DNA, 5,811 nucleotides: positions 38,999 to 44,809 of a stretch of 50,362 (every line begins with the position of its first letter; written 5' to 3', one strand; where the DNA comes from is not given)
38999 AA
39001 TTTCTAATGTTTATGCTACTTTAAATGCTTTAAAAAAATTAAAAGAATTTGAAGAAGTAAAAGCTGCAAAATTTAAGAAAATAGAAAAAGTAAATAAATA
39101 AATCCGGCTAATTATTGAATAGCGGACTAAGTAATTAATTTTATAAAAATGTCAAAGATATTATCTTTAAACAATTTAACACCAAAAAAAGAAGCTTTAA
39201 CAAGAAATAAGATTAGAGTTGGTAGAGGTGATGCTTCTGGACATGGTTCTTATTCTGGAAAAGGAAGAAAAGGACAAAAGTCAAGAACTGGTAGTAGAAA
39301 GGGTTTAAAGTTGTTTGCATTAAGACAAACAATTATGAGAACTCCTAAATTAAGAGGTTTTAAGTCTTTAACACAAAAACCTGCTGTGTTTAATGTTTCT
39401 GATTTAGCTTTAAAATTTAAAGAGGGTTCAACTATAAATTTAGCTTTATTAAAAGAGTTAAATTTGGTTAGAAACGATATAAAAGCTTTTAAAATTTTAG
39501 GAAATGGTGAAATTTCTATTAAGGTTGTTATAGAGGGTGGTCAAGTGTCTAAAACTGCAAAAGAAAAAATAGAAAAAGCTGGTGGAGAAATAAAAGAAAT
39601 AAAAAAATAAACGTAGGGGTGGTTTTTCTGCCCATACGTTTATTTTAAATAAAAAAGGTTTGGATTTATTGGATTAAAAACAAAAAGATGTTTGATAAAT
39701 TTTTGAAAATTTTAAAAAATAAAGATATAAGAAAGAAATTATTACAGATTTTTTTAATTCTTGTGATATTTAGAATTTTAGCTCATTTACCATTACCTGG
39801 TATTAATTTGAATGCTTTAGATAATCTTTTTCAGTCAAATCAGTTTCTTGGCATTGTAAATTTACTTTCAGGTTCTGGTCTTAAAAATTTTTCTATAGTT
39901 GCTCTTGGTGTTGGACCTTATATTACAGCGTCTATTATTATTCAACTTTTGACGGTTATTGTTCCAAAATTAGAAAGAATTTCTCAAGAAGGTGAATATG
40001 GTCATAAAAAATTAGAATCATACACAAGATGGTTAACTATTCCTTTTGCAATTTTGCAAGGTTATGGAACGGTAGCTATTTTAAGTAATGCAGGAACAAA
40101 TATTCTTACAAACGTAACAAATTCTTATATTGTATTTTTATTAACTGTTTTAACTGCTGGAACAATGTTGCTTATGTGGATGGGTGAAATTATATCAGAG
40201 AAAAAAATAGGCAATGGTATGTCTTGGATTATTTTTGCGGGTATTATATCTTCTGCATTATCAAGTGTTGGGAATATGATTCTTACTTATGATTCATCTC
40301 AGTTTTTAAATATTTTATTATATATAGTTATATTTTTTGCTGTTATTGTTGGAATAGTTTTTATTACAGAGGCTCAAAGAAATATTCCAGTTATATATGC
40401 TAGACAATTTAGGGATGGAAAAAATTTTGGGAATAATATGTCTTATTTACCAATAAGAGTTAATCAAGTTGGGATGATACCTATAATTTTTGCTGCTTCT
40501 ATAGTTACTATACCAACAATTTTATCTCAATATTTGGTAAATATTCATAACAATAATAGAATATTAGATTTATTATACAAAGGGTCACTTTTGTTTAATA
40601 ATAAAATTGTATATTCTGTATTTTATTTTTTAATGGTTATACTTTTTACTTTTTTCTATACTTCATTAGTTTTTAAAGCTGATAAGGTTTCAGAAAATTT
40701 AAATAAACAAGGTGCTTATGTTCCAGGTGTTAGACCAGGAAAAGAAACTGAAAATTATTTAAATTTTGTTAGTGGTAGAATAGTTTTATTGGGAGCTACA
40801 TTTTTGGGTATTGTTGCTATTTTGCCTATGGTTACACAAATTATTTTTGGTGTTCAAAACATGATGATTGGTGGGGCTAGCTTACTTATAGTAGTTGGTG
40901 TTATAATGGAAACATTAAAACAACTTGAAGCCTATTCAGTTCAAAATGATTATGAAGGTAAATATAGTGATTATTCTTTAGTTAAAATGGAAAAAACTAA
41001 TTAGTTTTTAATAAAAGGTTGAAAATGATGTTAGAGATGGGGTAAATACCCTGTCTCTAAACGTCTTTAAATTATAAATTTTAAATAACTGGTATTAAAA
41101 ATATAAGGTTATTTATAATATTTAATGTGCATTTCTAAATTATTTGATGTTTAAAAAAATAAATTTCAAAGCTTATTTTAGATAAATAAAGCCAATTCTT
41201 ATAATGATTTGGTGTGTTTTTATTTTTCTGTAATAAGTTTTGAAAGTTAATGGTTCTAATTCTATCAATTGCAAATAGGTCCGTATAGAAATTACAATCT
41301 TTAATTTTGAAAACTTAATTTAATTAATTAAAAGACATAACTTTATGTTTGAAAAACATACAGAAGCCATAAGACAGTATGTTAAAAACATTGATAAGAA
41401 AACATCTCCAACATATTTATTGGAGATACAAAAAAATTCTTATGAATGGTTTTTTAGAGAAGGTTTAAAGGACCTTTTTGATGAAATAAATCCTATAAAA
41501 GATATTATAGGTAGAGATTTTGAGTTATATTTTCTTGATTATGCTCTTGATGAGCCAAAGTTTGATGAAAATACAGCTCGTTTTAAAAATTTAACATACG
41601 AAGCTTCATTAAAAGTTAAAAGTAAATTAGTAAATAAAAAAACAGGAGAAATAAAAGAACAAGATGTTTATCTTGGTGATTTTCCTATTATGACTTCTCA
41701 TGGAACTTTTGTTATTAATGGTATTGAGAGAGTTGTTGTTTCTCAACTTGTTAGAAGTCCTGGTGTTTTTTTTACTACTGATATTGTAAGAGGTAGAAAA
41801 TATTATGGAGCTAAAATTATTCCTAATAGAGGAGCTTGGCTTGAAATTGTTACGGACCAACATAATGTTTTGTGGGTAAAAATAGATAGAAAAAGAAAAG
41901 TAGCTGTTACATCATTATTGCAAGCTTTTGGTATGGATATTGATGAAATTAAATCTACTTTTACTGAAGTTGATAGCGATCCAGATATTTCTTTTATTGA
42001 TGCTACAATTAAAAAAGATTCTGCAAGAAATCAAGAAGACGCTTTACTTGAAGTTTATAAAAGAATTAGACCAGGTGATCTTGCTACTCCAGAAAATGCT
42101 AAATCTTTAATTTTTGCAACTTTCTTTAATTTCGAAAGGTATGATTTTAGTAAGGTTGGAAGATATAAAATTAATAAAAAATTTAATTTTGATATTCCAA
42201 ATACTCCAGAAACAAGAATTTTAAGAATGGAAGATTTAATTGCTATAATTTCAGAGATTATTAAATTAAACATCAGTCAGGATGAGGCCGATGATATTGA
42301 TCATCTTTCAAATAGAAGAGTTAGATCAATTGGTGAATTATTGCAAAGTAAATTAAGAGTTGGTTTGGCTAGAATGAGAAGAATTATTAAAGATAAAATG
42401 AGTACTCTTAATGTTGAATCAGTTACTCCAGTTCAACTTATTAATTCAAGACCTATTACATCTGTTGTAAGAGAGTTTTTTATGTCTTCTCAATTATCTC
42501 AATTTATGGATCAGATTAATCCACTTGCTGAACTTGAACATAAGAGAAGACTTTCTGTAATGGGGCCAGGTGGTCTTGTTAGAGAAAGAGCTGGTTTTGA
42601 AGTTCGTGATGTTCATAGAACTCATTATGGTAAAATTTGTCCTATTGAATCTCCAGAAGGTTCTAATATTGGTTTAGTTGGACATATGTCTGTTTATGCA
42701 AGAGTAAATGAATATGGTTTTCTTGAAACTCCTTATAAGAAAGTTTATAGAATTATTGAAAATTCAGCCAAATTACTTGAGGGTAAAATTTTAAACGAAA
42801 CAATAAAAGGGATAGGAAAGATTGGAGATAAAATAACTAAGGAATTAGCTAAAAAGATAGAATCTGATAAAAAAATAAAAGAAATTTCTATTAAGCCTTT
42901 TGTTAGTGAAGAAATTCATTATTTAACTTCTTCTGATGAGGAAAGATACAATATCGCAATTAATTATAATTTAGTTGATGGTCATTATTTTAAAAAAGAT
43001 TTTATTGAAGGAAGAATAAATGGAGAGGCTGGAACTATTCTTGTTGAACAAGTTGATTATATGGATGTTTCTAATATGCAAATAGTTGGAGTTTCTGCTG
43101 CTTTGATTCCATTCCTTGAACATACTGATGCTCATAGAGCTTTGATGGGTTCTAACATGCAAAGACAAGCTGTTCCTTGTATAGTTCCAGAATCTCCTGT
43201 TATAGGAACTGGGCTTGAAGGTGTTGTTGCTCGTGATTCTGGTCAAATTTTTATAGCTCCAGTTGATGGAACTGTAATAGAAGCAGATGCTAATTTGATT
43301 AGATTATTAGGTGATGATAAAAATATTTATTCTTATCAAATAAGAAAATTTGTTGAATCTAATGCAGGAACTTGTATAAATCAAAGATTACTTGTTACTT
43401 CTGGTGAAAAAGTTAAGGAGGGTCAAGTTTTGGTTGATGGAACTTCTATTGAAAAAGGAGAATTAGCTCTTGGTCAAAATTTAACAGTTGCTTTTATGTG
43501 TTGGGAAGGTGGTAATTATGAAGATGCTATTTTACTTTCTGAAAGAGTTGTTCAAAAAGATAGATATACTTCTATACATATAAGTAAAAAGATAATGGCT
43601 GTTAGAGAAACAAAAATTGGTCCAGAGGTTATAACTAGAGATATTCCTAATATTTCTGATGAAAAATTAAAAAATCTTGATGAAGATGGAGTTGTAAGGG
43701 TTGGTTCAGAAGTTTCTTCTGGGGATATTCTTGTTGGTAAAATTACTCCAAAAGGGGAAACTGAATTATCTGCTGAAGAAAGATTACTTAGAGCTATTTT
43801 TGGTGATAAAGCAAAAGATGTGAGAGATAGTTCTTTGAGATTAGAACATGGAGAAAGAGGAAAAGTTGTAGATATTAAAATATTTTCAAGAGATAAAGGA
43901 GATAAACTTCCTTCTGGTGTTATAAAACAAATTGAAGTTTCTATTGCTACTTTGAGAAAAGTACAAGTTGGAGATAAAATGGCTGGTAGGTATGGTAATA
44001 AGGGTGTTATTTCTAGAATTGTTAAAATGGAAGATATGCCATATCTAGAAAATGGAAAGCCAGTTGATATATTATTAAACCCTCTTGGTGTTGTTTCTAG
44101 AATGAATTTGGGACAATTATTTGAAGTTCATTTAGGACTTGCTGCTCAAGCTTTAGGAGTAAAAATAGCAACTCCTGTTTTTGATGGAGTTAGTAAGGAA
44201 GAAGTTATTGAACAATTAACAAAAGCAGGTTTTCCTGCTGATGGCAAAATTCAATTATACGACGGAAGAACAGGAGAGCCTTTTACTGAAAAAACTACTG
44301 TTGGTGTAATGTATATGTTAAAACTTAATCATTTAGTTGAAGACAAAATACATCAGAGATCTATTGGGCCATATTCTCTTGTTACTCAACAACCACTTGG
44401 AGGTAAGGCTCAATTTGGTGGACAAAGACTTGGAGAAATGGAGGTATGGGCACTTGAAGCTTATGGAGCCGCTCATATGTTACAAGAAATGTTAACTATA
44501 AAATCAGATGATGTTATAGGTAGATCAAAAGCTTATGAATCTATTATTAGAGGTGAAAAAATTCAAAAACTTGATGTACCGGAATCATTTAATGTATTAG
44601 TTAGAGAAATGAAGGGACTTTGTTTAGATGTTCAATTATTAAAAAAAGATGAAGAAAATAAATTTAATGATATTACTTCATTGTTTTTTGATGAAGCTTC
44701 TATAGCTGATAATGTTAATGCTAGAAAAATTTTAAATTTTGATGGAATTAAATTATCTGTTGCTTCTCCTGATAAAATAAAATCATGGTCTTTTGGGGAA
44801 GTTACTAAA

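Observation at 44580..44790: Seamless in-frame fusion of rpoB and rpoC into one 2403-aa polypeptide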

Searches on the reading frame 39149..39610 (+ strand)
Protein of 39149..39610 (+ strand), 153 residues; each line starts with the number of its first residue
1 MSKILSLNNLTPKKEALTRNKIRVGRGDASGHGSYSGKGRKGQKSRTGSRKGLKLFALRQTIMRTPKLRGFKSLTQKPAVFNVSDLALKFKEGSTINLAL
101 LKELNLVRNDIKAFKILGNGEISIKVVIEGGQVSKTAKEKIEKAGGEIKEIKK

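Call 32: search_protein_families(library=pfam, proteins=[window:39149-39610:+])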
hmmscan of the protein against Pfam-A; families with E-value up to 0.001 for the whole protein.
window:39149-39610:+ (153 aa): 1 family
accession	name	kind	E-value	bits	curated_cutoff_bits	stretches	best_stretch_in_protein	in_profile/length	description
PF00828.25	Ribosomal_L27A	-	3.3e-15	56.7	21.5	1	81-148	2-71/72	Ribosomal proteins 50S-L15, 50S-L18e, 60S-L27A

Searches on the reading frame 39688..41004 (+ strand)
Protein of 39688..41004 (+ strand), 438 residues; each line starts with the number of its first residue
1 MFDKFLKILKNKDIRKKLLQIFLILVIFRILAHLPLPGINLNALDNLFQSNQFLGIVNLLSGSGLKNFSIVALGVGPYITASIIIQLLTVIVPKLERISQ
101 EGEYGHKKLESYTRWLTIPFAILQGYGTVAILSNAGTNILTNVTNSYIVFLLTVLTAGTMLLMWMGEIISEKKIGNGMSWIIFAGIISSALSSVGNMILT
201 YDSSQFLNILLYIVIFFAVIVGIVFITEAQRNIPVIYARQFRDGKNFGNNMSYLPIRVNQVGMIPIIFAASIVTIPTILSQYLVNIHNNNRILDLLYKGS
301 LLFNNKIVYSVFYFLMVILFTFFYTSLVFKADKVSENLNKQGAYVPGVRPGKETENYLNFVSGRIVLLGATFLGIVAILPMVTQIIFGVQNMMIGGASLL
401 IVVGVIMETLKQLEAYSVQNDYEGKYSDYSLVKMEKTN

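Call 32: search_protein_families(library=pfam, proteins=[window:39688-41004:+])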
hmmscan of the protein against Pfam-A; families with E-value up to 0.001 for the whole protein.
window:39688-41004:+ (438 aa): 1 family
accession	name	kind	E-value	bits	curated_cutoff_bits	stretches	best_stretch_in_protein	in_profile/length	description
PF00344.25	SecY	-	6.6e-98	328.3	32.2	1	69-410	1-306/306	SecY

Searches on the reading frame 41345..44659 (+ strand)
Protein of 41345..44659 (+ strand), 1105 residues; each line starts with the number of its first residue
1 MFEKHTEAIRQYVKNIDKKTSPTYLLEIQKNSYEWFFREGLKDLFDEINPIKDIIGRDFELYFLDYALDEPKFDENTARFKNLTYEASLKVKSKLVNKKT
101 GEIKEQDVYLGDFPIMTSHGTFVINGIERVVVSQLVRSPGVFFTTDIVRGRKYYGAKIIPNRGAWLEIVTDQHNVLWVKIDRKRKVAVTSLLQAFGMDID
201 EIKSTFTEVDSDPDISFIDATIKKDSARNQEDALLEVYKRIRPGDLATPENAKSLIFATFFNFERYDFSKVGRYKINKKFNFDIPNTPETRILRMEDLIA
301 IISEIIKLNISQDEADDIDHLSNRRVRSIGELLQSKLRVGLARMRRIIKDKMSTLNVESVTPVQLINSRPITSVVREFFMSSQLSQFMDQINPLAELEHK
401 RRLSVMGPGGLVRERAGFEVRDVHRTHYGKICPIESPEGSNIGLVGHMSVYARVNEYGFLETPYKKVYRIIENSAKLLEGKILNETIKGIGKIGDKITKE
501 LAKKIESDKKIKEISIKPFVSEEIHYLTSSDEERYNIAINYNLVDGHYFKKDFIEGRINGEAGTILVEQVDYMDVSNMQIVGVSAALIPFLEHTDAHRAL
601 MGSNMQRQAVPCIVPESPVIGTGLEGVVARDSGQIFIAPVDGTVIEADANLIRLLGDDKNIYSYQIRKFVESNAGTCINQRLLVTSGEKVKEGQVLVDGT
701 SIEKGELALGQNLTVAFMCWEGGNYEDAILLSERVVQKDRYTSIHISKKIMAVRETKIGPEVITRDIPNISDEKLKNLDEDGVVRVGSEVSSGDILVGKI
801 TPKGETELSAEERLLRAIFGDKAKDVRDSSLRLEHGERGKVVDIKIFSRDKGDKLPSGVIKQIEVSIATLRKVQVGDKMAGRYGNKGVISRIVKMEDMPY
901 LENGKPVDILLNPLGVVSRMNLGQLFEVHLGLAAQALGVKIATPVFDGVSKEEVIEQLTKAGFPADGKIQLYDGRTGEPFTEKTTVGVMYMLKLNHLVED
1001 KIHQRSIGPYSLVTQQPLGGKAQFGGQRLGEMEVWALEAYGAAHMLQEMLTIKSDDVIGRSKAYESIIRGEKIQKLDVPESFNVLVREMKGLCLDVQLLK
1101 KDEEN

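Call 36: search_protein_representatives(protein=window:41345-44659:+)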
Query: 1105 residues. Proteins with E-value up to 0.001 (for the whole library): 30048; up to 1e-10: 19776; up to 1e-30: 7168. The best 150 are listed.
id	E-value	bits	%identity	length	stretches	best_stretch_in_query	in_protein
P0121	0.0e+00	1409.8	58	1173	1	10-1102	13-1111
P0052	0.0e+00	1343.2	60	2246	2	519-1103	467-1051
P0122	0.0e+00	1320.0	59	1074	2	520-1100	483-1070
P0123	0.0e+00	1253.1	55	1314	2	23-960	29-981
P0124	0.0e+00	1229.7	54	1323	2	8-961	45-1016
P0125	0.0e+00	1223.4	54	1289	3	198-975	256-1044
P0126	0.0e+00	1209.0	55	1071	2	519-1102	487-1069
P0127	0.0e+00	1155.8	54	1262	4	520-944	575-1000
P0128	0.0e+00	1148.4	55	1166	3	520-1103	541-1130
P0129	0.0e+00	1135.1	53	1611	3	491-961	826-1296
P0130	0.0e+00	1127.6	50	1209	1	25-1101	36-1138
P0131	0.0e+00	1122.0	53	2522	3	520-1100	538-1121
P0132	0.0e+00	1111.3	53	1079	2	522-1101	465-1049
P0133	0.0e+00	1106.9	54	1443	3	188-854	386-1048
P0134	0.0e+00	1101.1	51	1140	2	520-1099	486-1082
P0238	1.4e-253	860.5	46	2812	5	519-864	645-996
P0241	6.1e-252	855.1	43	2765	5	520-930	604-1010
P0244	9.2e-251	851.2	46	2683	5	520-857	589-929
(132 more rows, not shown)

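Call 65: list_cluster_members(proteins=[P0238, P0241, P0244, P0007, P0299, P0296, P0003, P0006, P0002, P0004])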
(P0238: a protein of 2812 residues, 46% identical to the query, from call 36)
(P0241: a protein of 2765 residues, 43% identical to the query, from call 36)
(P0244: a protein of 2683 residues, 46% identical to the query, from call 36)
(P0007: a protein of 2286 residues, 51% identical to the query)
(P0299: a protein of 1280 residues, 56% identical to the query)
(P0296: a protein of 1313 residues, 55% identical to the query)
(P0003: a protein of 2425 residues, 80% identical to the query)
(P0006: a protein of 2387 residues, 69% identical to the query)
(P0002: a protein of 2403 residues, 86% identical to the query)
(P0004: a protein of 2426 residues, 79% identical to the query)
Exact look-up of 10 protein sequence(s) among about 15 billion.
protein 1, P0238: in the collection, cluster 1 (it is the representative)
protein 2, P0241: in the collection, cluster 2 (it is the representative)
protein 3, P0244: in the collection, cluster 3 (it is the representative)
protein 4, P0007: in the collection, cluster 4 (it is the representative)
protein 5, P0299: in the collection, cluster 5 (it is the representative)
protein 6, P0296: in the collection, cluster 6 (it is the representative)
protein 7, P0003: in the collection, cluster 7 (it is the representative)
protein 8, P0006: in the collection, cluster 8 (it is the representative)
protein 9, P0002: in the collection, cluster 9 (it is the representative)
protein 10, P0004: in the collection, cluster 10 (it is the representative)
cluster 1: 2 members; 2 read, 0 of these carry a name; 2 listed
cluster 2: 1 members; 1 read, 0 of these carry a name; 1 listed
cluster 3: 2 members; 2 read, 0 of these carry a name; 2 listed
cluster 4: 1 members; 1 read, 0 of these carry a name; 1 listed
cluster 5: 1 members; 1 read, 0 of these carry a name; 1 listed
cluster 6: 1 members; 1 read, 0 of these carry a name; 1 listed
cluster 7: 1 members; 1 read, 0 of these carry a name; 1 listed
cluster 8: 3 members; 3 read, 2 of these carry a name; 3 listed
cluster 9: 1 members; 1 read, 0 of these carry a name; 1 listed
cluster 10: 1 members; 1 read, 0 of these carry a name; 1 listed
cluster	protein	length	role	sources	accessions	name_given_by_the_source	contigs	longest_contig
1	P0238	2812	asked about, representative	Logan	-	-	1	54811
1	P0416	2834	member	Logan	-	-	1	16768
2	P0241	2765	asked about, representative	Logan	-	-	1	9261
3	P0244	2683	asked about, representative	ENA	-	-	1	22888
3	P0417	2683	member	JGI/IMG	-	-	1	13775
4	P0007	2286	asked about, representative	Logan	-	-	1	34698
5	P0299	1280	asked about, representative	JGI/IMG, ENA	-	-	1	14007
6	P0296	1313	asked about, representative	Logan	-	-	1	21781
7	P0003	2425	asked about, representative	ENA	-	-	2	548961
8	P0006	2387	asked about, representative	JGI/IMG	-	-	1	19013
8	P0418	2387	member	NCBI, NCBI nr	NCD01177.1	DNA-directed RNA polymerase subunit beta' [bacterium]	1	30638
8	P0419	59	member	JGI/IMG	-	DNA-directed RNA polymerase subunit beta'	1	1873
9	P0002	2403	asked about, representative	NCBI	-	-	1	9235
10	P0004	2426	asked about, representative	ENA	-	-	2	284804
